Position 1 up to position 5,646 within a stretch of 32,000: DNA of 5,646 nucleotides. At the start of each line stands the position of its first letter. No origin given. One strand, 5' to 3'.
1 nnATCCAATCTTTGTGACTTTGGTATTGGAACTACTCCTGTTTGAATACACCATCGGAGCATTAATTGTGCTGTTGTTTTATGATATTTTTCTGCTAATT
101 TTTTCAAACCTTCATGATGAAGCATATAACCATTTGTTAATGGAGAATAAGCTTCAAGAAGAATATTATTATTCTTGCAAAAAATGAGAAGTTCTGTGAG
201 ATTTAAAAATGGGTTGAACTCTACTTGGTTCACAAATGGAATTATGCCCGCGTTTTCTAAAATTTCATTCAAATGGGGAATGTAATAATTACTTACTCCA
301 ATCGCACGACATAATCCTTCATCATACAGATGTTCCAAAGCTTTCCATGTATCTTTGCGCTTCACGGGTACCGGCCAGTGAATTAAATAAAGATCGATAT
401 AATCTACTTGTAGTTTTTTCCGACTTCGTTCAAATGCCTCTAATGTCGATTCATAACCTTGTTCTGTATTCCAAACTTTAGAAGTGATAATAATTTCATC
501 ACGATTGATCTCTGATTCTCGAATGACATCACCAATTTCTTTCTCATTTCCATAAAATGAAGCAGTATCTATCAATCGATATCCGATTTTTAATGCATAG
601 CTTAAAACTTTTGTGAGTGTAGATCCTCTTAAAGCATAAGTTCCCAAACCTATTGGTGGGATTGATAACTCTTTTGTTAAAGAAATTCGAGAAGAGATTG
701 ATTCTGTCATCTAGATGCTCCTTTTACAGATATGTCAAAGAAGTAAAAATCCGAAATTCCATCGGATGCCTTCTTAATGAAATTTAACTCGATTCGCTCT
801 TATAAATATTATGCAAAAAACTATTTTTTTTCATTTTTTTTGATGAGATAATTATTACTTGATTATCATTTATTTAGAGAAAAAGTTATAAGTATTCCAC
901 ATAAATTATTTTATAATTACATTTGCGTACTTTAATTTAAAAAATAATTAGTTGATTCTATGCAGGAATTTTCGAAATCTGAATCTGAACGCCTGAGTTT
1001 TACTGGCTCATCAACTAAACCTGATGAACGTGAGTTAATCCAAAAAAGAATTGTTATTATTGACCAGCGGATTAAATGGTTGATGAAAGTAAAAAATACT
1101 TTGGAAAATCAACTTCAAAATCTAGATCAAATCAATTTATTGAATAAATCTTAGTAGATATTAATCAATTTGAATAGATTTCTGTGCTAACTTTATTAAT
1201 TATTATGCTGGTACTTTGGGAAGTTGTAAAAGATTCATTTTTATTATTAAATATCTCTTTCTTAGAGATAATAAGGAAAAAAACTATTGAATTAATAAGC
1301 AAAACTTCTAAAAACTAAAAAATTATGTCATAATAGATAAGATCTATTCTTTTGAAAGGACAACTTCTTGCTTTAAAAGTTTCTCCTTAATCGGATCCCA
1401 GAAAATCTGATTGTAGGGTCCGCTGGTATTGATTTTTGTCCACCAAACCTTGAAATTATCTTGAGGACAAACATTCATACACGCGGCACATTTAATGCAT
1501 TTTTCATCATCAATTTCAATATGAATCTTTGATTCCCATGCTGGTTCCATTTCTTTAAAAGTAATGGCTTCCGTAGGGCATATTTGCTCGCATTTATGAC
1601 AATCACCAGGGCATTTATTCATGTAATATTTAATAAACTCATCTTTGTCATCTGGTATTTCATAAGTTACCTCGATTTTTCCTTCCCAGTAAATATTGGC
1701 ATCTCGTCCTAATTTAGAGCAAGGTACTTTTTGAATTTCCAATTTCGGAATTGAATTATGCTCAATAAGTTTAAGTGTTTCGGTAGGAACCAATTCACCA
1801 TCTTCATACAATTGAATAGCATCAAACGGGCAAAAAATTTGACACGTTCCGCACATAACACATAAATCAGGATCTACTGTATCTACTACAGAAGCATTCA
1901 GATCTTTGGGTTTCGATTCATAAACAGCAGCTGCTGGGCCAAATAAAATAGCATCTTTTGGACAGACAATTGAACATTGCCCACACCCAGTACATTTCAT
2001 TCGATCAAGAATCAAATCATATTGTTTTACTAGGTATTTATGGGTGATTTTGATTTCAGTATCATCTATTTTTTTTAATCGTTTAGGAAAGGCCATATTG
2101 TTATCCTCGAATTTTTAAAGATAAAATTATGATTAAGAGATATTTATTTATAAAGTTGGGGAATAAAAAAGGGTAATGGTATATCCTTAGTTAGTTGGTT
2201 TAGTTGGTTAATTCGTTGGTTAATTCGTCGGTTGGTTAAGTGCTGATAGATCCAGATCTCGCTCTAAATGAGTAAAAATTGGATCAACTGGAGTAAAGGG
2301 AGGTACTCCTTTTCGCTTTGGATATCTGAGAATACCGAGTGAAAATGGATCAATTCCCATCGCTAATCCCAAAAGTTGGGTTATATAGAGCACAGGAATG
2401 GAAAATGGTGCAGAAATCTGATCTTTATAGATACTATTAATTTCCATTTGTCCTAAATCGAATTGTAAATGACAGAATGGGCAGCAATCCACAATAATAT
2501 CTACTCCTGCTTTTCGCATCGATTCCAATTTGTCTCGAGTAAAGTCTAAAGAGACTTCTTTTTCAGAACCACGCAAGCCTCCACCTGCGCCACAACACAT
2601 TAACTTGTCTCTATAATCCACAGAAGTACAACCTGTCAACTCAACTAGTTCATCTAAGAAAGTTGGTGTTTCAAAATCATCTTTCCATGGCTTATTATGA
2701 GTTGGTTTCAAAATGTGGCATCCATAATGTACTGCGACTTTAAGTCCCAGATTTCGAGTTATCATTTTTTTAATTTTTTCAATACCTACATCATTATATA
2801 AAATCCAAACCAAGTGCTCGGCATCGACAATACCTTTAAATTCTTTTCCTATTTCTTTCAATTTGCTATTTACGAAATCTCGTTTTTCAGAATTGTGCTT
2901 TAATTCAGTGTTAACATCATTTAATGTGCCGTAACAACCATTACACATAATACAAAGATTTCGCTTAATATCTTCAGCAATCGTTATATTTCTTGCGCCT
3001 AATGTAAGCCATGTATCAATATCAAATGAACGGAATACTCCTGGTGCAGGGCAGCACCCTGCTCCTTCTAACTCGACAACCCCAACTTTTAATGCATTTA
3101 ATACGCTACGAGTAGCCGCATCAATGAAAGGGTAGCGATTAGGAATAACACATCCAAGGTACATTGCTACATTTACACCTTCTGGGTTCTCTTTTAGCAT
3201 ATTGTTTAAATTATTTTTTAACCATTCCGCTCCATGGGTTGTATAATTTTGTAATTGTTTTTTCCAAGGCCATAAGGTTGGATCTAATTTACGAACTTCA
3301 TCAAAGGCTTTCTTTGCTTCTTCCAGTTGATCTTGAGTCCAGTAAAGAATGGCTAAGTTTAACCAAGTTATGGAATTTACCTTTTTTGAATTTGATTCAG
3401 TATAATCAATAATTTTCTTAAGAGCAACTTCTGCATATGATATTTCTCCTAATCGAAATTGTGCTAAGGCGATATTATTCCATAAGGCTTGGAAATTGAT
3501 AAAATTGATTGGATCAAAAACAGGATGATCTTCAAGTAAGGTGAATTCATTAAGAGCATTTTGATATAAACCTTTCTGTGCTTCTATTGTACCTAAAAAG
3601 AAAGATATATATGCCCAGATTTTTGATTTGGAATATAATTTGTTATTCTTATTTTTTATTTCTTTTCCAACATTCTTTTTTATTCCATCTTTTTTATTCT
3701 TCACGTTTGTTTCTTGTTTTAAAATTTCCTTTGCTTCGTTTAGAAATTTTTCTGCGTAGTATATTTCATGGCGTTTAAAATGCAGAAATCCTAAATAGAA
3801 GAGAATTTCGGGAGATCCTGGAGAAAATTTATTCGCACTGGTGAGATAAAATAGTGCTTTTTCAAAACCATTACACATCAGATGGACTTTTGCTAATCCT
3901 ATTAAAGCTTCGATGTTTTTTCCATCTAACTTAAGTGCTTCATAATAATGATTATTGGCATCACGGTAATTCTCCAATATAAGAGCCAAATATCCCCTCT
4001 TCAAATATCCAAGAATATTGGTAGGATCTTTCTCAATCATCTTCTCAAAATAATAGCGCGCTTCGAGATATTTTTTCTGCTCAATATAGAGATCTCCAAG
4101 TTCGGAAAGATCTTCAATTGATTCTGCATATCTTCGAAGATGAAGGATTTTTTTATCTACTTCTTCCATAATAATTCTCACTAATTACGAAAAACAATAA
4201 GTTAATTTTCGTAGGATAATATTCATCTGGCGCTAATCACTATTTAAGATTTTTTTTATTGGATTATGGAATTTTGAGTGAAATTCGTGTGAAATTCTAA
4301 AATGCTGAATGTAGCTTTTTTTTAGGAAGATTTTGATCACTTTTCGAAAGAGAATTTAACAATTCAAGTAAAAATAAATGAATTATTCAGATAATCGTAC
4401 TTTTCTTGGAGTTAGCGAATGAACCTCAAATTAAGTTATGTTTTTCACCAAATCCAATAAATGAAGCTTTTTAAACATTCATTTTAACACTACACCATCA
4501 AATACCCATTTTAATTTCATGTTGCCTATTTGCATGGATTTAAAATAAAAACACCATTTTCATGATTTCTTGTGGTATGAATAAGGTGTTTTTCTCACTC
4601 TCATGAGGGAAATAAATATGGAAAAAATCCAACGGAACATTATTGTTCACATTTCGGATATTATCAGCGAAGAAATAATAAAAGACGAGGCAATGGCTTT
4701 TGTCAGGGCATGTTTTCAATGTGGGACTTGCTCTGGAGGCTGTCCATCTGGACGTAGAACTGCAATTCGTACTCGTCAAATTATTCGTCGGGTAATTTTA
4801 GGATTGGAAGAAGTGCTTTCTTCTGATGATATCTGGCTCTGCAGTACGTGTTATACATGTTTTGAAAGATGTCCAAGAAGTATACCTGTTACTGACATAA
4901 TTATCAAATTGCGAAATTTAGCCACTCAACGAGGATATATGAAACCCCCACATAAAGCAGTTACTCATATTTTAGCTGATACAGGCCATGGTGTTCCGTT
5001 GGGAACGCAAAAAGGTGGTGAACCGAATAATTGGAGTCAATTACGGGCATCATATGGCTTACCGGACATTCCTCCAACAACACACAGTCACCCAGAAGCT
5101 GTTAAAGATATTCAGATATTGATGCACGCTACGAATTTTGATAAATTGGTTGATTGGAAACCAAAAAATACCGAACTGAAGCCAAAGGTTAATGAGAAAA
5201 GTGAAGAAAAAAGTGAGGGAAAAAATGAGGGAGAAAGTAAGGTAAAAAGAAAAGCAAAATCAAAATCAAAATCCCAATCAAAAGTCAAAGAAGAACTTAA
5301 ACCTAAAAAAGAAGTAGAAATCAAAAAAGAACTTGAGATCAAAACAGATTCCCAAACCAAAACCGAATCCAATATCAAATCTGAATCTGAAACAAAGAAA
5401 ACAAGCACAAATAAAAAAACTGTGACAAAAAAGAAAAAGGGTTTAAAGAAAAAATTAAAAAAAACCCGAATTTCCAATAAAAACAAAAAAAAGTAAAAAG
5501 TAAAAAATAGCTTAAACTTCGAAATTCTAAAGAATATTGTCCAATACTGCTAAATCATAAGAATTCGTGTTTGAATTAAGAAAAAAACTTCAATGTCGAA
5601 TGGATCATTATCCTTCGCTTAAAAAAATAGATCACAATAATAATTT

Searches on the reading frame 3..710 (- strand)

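Call 3: search_protein_families(library=pfam, proteins=[window:3-710:-], max_evalue=0.01)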
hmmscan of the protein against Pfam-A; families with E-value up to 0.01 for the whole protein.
window:3-710:- (236 aa): 1 family
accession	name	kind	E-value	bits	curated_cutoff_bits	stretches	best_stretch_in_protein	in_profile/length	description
PF00248.27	Aldo_ket_red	-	1.8e-50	172.1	24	1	19-234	1-263/291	Aldo/keto reductase family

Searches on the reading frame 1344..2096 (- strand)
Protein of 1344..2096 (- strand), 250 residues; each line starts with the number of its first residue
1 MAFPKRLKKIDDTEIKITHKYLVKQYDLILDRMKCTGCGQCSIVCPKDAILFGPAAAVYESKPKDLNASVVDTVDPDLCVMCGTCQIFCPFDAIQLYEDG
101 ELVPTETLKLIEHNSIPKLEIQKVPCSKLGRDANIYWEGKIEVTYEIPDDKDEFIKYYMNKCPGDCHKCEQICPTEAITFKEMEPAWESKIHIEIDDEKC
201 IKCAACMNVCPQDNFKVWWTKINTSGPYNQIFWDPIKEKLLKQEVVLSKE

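Call 3: search_protein_families(library=pfam, proteins=[window:1344-2096:-], max_evalue=0.01)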
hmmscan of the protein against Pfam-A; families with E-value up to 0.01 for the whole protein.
window:1344-2096:- (250 aa): 15 families
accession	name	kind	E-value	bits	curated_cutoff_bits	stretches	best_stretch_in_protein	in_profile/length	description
PF00037.32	Fer4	-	2e-25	88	21.1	3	73-95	2-24/24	4Fe-4S binding domain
PF12838.12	Fer4_7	-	2e-19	70.2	27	2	34-93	1-52/52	4Fe-4S dicluster domain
PF13237.11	Fer4_10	-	2.9e-19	69.2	25.5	3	192-212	1-21/53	4Fe-4S dicluster domain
PF12837.12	Fer4_6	-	1.1e-17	63.4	25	3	192-211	1-20/24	4Fe-4S binding domain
PF13187.11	Fer4_9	-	2.1e-17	63.3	27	2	161-213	1-50/52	4Fe-4S dicluster domain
PF12797.12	Fer4_2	-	8.5e-16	57.2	24.5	3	192-211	2-21/22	4Fe-4S binding domain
PF14697.11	Fer4_21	-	4.9e-15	55.8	35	3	31-50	37-57/59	4Fe-4S dicluster domain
PF25160.1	LdpA_Fe-S-bd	-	2.7e-14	53.1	27.6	1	162-214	1-42/49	LdpA Fe-S cluster-binding domain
PF13484.11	Fer4_16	-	5.4e-14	53.2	30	1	34-51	1-18/66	4Fe-4S double cluster binding domain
PF13183.11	Fer4_8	-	1.6e-11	45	27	2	34-91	4-66/68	4Fe-4S dicluster domain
PF12800.12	Fer4_4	-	1.5e-10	40.9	24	3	198-212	2-16/17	4Fe-4S binding domain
PF12798.12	Fer4_3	-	1.1e-09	38.8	27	1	35-49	1-15/15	4Fe-4S binding domain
PF13534.11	Fer4_17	-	1.1e-07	32.8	22.2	1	33-48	44-59/61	4Fe-4S dicluster domain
PF13459.11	Fer4_15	-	1e-06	29.8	22.4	0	30-47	3-20/66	4Fe-4S single cluster domain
PF17179.9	Fer4_22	-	3.3e-05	25.1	27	1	11-47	59-93/95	4Fe-4S dicluster domain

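Call 6: search_protein_families(library=ncbifam, proteins=[window:1344-2096:-], max_evalue=0.001)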
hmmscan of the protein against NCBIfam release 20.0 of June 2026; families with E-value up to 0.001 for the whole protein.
window:1344-2096:- (250 aa): 95 families (the best 25 are shown)
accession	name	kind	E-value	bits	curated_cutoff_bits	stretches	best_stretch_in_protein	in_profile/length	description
NF042909.1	FMH_DH_FwdF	exception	5.9e-26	91.4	375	1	25-217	7-197/336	tungsten-dependent formylmethanofuran dehydrogenase subunit FwdF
TIGR01971.1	NuoI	subfamily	1.1e-18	67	113.05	2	31-109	40-113/121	NADH-quinone oxidoreductase, chain I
NF040864.1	HgcB_ferredoxin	equivalog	1.2e-16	60.4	99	2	21-96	2-63/93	mercury methylation ferredoxin HgcB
TIGR04105.1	FeFe_hydrog_B1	subfamily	6.4e-16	58.1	450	2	28-95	137-206/462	monomeric [FeFe] hydrogenase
NF038196.1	ferrodoxin_EFR1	subfamily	8.6e-15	55.4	75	1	158-217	183-231/242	EFR1 family ferrodoxin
NF058577.1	FdxA_fam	equivalog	6.2e-14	51.9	65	2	165-213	11-51/52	4Fe-4S ferredoxin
TIGR02936.1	fdxN_nitrog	equivalog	8.1e-14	51.5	80.55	2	22-93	10-86/91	ferredoxin III, nif-specific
TIGR02512.1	FeFe_hydrog_A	subfamily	1.3e-13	50.6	405.95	3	31-97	5-70/375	[FeFe] hydrogenase, group A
NF006221.0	PRK08348.1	subfamily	2.4e-13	49.9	124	2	144-216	28-93/136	NADH-plastoquinone oxidoreductase subunit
NF004539.0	PRK05888.1-5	equivalog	2.5e-13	50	225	2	165-215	65-117/162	NADH-quinone oxidoreductase subunit NuoI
NF043069.1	T4HPD_activ_SAM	equivalog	2.8e-13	49.9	425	2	153-224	44-106/299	trans-4-hydroxy-L-proline dehydratase activase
NF004914.0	PRK06273.1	equivalog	2.9e-13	49.9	163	3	27-93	45-109/167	ferredoxin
NF043039.1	HgcAB_like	equivalog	3.1e-13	50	285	2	23-95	290-350/350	HgcAB-like fusion protein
NF045480.1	FdxA_Actino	equivalog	6.8e-13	48.8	125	1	74-108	35-66/107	ferredoxin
NF045992.1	CircClkLdpA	equivalog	6.9e-13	48.4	450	1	157-215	100-152/360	circadian clock protein LdpA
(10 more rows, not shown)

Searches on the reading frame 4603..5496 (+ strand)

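Call 3: search_protein_families(library=pfam, proteins=[window:4603-5496:+], max_evalue=0.01)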
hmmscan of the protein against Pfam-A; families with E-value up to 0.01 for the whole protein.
window:4603-5496:+ (297 aa): 5 families
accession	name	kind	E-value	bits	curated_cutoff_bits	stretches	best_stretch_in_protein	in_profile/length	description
PF13183.11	Fer4_8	-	3.9e-11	43.8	27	1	35-94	3-68/68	4Fe-4S dicluster domain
PF13187.11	Fer4_9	-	6.6e-09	36.1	27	1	36-93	1-50/52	4Fe-4S dicluster domain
PF13534.11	Fer4_17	-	2e-08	35.1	22.2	1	36-94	1-60/61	4Fe-4S dicluster domain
PF13237.11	Fer4_10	-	6.2e-05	23.3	25.5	1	35-91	7-53/53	4Fe-4S dicluster domain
PF12838.12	Fer4_7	-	0.0004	21.2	27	1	37-93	2-51/52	4Fe-4S dicluster domain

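Call 6: search_protein_families(library=ncbifam, proteins=[window:4603-5496:+], max_evalue=0.001)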
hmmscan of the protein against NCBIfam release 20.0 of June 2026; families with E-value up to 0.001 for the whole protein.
window:4603-5496:+ (297 aa): 12 families
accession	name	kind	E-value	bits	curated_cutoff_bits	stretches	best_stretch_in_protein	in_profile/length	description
TIGR03290.1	CoB_CoM_SS_C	equivalog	2.6e-55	186.4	160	1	34-183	1-144/144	CoB--CoM heterodisulfide reductase subunit C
NF041890.1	hdrC_Methbact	equivalog_domain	7.3e-17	61.6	270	1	8-113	4-107/192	ferredoxin:CoB-CoM heterodisulfide reductase subunit HdrC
NF041779.1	hetero_SS_HdrC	equivalog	1.3e-16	60.7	350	1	25-111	22-107/198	ferredoxin:CoB-CoM heterodisulfide reductase subunit HdrC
NF038018.1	qmoC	equivalog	2.4e-13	50.3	300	1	33-110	16-94/360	quinone-interacting membrane-bound oxidoreductase complex subunit QmoC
NF004898.0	PRK06259.1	equivalog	3.9e-10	39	385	1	15-131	114-240/488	fumarate reductase (CoM/CoB) subunit TfrB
NF004616.0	PRK05950.1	subfamily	2e-06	27.2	228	1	69-110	195-236/238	succinate dehydrogenase iron-sulfur subunit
TIGR00314.1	cdhA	equivalog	2.6e-06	25.6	781.3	1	21-103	385-462/784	CO dehydrogenase/acetyl-CoA synthase complex subunit alpha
NF045663.1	diclust_near_Sec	equivalog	1.3e-05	23.5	530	1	7-115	278-390/759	pyridine nucleotide-disulfide oxidoreductase/dicluster-binding protein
NF042952.1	MFR_FeS_SdhB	equivalog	5.4e-05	22.4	600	1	75-114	199-238/320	8-methylmenaquinol:fumarate reductase iron-sulfur subunit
NF008369.0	PRK11168.1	equivalog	0.00011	21.2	278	0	37-110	13-90/401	anaerobic glycerol-3-phosphate dehydrogenase subunit C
NF045670.1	quin_L_LdhH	equivalog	0.00013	20.4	800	1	11-126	280-402/706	L-lactate dehydrogenase (quinone) large subunit LdhH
TIGR00273.1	TIGR00273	equivalog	0.00032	19.7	444.8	1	23-113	282-378/432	LutB/LldF family L-lactate oxidation iron-sulfur protein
